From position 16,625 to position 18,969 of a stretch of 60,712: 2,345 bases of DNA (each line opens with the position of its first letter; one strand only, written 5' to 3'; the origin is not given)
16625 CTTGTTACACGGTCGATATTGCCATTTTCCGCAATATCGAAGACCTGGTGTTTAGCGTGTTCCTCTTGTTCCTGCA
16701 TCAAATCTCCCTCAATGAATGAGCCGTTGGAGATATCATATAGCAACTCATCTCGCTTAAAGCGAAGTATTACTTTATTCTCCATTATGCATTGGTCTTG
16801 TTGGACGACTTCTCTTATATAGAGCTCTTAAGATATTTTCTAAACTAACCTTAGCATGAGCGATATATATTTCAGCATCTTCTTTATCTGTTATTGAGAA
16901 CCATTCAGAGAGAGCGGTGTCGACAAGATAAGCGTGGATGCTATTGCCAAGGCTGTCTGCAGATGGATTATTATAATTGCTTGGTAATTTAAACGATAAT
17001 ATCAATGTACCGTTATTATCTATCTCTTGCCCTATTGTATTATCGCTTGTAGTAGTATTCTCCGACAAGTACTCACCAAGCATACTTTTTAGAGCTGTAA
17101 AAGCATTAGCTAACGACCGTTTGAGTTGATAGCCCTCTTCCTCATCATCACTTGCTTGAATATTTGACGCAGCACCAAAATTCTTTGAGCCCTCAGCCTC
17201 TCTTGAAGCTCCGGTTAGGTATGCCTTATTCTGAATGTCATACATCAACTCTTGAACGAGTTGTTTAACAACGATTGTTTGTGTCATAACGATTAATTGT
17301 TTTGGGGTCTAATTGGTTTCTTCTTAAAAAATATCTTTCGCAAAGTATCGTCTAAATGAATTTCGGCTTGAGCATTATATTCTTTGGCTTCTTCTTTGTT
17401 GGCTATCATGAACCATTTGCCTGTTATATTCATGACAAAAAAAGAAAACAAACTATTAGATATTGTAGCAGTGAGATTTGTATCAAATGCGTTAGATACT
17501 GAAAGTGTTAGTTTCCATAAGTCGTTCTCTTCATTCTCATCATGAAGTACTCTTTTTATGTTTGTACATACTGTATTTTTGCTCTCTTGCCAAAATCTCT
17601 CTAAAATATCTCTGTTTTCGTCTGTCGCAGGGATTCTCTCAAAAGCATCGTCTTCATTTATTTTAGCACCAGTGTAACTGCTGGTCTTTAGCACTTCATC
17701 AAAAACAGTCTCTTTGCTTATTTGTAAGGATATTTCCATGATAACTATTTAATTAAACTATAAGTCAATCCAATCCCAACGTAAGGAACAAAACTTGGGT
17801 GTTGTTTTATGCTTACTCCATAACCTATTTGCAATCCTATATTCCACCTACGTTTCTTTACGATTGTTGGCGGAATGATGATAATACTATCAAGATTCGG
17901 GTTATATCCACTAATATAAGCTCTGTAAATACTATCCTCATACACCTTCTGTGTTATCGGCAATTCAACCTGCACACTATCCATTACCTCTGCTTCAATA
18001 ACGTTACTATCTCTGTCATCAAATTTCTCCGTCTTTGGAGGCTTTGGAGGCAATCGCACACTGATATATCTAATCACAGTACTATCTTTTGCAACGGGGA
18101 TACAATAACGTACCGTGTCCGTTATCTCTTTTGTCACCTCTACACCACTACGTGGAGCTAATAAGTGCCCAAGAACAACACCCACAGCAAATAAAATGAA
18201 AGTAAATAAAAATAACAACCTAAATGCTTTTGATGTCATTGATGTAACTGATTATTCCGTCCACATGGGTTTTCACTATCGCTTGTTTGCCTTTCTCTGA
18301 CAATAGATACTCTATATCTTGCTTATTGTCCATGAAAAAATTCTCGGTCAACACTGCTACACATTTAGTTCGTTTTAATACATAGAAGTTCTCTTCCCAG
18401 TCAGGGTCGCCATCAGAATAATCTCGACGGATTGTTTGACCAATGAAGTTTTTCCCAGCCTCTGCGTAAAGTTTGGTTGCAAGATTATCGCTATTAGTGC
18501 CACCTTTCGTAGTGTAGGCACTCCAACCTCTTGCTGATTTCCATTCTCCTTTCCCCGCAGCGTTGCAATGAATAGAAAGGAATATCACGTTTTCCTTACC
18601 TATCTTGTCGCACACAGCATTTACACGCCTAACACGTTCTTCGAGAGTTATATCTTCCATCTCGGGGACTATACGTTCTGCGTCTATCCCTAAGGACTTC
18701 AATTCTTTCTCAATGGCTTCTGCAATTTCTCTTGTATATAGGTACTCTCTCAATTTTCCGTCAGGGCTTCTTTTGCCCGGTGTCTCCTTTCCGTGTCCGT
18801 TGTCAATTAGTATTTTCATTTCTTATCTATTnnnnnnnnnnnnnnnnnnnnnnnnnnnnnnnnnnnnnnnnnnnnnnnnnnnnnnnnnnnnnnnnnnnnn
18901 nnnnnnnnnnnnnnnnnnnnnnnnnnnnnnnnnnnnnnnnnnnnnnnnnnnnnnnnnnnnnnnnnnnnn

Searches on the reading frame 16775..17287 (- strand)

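Call 73: search_protein_families(library=pfam, proteins=[window:16775-17287:-], max_evalue=0.01)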
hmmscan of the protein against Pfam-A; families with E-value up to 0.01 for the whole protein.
window:16775-17287:- (170 aa): 1 family
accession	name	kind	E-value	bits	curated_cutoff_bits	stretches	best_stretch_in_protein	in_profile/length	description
PF13635.12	DUF4143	-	0.0067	16.6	28.1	1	71-134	33-95/160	Domain of unknown function (DUF4143)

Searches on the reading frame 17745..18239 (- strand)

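Call 73: search_protein_families(library=pfam, proteins=[window:17745-18239:-], max_evalue=0.01)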
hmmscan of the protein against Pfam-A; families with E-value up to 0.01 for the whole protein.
window:17745-18239:- (164 aa): 2 families
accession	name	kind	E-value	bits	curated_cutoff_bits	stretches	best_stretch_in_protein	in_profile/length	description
PF20647.2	DUF6808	-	1.6e-22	79.7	24.4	1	87-163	1-86/86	Domain of unknown function (DUF6808)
PF12732.12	YtxH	-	0.0013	19.6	37.5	1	18-43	9-34/71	YtxH-like protein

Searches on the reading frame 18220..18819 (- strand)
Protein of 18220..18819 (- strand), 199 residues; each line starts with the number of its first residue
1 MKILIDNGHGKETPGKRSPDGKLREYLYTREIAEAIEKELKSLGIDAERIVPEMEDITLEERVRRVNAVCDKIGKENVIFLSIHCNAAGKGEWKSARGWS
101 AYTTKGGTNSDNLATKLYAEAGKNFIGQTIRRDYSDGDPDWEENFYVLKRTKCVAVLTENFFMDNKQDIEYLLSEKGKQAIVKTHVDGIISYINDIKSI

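Call 73: search_protein_families(library=pfam, proteins=[window:18220-18819:-], max_evalue=0.01)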
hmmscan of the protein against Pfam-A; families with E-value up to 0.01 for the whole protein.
window:18220-18819:- (199 aa): 1 family
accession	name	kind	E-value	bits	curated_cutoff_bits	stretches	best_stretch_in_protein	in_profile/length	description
PF01520.23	Amidase_3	-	1.8e-28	100.2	27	1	3-190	1-173/174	N-acetylmuramoyl-L-alanine amidase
